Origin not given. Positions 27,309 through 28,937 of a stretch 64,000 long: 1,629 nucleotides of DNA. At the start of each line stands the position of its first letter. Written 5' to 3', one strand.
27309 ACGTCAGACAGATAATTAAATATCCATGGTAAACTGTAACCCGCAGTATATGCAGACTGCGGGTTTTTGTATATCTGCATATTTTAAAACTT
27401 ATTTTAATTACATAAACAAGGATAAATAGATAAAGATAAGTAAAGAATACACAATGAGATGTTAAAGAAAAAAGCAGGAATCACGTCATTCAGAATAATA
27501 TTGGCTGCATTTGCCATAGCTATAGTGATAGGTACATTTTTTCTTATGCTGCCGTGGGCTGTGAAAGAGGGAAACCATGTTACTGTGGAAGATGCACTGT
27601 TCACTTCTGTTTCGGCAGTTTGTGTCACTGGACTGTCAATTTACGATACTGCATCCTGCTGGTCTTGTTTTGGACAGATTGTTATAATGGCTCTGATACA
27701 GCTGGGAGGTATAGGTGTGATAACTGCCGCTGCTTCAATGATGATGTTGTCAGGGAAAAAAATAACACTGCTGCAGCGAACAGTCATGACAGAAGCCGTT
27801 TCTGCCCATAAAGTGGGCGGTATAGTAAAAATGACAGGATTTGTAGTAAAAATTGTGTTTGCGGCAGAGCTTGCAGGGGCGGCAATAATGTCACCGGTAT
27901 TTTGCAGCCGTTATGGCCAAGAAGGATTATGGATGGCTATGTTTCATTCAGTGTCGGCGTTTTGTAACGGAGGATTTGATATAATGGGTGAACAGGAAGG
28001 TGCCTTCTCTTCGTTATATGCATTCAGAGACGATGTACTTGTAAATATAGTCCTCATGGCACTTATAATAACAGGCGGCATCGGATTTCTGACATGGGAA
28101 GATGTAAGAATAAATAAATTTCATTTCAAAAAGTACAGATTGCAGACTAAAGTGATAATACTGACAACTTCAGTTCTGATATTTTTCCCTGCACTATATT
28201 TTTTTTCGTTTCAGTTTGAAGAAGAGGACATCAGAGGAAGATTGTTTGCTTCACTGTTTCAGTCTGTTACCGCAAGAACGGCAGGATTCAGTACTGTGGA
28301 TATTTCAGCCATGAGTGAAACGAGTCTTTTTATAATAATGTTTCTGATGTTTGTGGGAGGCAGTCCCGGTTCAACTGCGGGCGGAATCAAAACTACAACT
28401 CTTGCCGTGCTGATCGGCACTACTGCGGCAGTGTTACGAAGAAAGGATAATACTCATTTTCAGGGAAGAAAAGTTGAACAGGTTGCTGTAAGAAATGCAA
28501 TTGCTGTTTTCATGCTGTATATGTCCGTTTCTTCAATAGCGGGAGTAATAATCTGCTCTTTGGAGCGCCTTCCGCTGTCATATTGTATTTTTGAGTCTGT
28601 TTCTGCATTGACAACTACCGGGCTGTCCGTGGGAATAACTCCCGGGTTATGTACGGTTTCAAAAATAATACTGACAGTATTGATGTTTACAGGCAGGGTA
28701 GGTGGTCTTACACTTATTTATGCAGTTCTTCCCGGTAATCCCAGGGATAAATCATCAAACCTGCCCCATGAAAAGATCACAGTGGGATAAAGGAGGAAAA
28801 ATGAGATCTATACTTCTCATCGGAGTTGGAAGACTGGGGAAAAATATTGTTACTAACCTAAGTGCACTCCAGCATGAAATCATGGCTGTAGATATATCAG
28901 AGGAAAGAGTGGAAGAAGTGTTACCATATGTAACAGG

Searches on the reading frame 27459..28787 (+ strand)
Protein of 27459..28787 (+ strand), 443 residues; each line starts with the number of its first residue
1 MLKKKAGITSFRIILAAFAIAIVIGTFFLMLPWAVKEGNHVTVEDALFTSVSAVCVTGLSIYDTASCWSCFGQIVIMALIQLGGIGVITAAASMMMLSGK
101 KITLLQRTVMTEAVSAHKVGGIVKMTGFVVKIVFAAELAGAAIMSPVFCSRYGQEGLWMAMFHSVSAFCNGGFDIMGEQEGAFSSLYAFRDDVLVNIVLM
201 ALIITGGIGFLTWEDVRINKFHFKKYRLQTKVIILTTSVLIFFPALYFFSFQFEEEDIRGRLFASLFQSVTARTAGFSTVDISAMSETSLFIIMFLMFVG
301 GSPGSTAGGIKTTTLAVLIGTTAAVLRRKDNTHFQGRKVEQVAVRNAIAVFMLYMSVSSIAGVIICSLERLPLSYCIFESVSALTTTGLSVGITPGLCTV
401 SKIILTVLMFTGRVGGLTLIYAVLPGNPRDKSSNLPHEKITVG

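Call 88: search_protein_families(library=pfam, proteins=[window:27459-28787:+], max_evalue=1e-8)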
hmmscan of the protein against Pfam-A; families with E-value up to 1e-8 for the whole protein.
window:27459-28787:+ (443 aa): 1 family
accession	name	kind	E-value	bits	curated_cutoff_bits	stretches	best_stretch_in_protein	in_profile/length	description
PF02386.22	TrkH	-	2.1e-59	201.8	27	1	10-431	35-498/502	Cation transport protein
